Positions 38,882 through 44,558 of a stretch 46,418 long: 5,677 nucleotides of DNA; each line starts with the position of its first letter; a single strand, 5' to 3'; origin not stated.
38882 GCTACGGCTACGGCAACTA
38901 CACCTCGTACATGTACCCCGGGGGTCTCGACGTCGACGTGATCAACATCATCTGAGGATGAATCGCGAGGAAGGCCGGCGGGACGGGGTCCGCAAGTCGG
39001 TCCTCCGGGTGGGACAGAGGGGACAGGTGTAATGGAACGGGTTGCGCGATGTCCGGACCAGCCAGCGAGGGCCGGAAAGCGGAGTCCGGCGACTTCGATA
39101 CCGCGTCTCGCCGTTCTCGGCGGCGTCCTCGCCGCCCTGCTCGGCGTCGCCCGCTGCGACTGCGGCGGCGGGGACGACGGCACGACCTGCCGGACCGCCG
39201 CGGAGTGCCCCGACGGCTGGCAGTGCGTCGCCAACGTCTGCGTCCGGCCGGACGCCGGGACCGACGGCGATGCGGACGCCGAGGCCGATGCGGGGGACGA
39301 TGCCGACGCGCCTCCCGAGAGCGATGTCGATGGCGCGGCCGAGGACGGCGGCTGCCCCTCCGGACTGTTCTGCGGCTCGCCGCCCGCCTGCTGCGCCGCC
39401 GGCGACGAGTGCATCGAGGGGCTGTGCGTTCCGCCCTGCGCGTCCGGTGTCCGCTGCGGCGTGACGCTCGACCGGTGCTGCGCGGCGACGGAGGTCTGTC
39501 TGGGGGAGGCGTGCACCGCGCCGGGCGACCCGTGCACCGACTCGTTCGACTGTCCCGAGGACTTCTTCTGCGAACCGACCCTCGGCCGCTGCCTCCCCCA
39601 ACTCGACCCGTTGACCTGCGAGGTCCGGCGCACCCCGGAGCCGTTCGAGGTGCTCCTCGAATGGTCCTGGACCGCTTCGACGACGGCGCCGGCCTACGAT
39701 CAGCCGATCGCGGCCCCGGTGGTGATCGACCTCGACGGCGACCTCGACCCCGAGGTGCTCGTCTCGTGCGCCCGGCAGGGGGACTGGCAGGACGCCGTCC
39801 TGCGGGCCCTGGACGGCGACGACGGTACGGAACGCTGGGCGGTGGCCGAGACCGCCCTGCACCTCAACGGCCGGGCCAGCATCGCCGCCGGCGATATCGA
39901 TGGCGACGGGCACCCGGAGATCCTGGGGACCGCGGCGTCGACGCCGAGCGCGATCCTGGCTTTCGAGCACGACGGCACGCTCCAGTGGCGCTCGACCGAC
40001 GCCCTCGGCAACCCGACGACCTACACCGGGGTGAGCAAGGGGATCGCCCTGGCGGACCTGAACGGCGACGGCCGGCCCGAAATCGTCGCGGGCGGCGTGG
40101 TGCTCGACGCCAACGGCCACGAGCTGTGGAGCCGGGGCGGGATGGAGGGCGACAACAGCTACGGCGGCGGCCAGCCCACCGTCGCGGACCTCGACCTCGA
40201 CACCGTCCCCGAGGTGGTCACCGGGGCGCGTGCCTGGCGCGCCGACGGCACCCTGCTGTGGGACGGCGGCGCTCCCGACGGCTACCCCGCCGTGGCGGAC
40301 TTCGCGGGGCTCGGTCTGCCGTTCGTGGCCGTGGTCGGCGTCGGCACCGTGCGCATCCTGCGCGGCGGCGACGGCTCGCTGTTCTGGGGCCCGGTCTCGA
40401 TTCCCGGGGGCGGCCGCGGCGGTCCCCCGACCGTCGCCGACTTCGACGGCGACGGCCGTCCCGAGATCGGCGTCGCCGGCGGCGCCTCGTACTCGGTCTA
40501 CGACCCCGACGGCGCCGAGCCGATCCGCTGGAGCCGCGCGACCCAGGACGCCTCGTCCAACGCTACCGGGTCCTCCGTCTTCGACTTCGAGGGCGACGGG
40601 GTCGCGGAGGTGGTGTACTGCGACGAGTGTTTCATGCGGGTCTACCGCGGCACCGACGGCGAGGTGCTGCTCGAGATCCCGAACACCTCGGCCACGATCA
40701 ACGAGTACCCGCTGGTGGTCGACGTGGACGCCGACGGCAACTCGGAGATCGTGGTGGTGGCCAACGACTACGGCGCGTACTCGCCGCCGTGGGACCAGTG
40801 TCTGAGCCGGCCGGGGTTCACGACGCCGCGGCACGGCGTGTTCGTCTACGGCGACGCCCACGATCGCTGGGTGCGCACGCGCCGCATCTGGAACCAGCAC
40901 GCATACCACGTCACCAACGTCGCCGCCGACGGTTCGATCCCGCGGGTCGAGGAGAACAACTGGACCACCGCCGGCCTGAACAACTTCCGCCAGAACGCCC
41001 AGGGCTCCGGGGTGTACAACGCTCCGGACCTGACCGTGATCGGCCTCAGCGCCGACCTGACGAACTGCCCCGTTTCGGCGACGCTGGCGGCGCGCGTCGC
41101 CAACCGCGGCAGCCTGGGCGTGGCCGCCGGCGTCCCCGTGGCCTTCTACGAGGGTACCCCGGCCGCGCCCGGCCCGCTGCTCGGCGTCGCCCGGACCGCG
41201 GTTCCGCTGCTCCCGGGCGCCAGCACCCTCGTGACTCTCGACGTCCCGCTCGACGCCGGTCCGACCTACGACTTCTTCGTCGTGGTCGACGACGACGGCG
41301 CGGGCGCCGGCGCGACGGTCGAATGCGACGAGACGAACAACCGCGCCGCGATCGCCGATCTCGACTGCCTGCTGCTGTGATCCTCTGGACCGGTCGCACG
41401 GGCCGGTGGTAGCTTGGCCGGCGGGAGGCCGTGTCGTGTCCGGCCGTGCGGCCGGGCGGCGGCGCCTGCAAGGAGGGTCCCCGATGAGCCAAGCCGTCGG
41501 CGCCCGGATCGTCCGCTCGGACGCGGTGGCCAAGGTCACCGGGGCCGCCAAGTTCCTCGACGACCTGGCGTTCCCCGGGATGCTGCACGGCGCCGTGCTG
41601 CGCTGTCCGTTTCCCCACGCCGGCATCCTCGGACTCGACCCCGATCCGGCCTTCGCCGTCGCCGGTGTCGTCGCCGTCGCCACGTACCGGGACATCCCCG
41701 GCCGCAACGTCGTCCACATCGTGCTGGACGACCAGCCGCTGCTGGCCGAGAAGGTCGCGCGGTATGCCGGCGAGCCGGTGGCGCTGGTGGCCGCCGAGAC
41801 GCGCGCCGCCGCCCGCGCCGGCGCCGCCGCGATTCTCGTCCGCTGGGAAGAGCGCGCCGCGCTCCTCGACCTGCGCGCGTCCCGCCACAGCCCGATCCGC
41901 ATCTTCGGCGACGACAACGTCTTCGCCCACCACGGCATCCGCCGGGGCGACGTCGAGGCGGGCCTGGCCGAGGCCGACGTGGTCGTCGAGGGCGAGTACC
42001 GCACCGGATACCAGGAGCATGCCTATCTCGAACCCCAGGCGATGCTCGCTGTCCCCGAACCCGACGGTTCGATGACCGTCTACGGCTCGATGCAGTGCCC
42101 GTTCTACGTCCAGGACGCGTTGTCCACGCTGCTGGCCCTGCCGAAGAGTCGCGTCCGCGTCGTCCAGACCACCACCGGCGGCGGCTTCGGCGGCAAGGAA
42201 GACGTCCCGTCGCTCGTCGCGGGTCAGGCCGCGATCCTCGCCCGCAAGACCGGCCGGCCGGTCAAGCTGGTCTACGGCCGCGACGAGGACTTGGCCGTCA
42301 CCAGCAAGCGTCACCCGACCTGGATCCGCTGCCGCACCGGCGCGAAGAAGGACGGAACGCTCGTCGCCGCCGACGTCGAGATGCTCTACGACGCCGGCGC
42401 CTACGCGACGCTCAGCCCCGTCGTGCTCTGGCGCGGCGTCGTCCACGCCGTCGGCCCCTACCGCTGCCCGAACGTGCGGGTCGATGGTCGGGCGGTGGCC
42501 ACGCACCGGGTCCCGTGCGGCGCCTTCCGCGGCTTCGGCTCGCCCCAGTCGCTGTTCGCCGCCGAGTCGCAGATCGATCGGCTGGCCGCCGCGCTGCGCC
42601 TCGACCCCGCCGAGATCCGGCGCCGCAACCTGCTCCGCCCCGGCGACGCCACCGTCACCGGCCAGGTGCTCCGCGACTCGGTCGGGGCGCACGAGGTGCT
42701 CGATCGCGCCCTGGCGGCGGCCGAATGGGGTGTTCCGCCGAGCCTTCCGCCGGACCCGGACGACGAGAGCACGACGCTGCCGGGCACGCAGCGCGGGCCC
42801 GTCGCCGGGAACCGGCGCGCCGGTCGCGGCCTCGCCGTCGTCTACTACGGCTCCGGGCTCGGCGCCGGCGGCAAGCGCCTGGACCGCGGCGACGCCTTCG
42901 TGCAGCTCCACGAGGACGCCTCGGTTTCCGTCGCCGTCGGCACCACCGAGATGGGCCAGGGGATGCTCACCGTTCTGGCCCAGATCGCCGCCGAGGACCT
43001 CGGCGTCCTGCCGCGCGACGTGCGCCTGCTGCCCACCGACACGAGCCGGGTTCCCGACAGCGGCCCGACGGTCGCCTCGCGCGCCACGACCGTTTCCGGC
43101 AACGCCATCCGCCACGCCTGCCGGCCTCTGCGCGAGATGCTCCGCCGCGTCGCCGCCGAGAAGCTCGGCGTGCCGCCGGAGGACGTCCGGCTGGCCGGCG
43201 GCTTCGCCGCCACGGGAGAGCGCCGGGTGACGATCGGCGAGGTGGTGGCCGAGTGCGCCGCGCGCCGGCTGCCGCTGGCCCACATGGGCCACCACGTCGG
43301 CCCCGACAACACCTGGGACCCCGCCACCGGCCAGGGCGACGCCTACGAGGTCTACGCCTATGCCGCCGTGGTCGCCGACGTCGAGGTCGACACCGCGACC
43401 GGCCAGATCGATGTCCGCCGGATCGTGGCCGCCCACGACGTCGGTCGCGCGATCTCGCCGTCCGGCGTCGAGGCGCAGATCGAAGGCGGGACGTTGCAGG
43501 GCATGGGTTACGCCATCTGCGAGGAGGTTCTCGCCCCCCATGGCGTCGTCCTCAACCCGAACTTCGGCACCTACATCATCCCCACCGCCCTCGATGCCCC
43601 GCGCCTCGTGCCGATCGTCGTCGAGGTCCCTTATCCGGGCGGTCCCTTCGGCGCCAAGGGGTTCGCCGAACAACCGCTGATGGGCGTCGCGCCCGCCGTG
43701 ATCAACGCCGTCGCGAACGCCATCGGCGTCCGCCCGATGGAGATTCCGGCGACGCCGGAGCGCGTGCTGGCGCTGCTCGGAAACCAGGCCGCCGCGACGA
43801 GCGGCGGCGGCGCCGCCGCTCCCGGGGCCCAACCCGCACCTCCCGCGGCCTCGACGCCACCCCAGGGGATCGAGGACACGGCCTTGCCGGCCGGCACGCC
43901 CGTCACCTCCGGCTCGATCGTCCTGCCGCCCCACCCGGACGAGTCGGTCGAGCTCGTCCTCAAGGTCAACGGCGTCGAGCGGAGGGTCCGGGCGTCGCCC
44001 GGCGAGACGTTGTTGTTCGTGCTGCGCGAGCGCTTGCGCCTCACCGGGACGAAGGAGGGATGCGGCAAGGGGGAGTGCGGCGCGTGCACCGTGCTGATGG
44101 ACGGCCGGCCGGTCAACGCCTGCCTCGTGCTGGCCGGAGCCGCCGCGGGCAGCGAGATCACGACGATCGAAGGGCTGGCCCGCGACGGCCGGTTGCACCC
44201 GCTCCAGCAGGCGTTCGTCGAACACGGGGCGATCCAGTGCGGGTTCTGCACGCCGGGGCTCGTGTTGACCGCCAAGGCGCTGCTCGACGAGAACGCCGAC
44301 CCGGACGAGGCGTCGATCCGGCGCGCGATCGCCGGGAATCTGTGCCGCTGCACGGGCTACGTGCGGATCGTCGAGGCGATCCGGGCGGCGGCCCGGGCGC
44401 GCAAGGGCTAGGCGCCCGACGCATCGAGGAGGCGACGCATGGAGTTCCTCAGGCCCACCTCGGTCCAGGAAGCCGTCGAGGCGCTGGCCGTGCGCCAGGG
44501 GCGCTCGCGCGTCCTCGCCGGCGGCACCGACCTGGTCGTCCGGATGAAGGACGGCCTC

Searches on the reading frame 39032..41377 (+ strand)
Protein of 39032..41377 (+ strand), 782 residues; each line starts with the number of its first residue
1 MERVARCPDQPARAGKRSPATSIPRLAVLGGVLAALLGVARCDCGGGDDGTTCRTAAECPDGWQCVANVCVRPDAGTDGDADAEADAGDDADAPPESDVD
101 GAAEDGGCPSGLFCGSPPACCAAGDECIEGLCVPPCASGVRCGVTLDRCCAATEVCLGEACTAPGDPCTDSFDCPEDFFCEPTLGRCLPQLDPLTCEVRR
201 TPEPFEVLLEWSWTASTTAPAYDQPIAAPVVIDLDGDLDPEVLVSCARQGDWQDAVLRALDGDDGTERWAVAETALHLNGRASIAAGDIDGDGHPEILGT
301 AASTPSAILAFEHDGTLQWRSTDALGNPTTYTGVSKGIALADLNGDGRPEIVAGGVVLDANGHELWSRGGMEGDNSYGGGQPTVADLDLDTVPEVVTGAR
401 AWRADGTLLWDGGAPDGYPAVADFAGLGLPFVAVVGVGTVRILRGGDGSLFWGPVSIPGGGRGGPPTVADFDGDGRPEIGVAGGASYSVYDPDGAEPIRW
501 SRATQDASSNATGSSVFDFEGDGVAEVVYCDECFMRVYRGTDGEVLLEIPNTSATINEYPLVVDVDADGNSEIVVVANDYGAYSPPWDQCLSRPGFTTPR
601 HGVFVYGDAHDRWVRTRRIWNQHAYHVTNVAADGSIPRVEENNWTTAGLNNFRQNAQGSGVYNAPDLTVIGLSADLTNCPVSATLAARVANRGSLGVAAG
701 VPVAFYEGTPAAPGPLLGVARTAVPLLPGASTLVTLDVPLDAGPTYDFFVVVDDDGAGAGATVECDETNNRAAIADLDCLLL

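Call 22: search_protein_families(library=pfam, proteins=[window:39032-41377:+], max_evalue=0.001)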
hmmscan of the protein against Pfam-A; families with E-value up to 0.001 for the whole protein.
window:39032-41377:+ (782 aa): 3 families
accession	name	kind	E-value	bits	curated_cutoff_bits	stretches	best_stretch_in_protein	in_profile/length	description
PF13517.12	FG-GAP_3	-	9.2e-27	93.9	26.9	3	288-352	1-60/61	FG-GAP-like repeat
PF01839.29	FG-GAP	-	3.2e-10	40.1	22.1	1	282-301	3-22/37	FG-GAP repeat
PF21348.3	RGL11_C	-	4.8e-07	29.4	27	1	323-376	223-276/490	Rhamnogalacturonan lyase family 11, C-terminal domain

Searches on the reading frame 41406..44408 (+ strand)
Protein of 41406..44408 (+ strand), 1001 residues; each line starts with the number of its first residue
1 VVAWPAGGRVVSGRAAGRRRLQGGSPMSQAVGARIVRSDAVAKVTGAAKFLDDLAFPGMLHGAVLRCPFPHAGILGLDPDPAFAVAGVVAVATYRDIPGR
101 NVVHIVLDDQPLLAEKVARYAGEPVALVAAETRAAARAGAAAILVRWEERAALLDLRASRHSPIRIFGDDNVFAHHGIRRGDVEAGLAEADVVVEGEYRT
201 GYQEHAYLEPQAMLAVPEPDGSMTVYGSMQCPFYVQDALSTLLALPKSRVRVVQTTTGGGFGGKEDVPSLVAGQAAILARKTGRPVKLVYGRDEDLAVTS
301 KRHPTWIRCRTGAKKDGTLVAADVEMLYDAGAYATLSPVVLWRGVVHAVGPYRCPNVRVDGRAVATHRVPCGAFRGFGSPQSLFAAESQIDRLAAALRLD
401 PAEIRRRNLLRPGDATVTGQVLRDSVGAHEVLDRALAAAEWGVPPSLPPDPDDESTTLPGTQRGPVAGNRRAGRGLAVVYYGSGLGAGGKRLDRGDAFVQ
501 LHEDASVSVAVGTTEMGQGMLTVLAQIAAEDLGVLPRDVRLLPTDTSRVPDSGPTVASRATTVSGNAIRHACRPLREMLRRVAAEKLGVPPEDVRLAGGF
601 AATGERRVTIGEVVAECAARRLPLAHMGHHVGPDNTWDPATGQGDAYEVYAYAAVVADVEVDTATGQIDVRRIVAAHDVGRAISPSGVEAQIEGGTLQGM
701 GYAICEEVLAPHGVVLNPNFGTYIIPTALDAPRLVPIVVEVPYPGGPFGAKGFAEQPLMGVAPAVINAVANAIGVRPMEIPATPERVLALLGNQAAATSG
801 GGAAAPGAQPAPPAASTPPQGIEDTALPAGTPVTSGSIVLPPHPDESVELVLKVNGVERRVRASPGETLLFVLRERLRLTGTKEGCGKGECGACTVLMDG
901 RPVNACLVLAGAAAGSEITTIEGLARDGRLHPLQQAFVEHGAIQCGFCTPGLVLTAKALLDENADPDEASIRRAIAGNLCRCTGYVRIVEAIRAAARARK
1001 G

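Call 22: search_protein_families(library=pfam, proteins=[window:41406-44408:+], max_evalue=0.001)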
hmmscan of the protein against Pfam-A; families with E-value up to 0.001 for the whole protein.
window:41406-44408:+ (1001 aa): 6 families
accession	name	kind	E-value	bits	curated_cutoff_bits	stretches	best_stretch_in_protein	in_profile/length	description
PF02738.23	MoCoBD_1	-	1e-90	303.6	27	1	171-409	8-244/244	Molybdopterin cofactor-binding domain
PF20256.3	MoCoBD_2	-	1.3e-80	271.4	27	1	468-732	21-283/283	Molybdopterin cofactor-binding domain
PF01799.25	Fer2_2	-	3.7e-33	113.9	30.3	1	920-993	1-75/75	[2Fe-2S] binding domain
PF01315.27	Ald_Xan_dh_C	-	1.5e-22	80.5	31.3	1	45-150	1-109/110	Aldehyde oxidase and xanthine dehydrogenase, a/b hammerhead domain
PF00111.32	Fer2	-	2.4e-07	31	21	1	853-900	2-50/77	2Fe-2S iron-sulfur cluster binding domain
PF13085.11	Fer2_3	-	0.00037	20.9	27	1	884-922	50-87/107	2Fe-2S iron-sulfur cluster binding domain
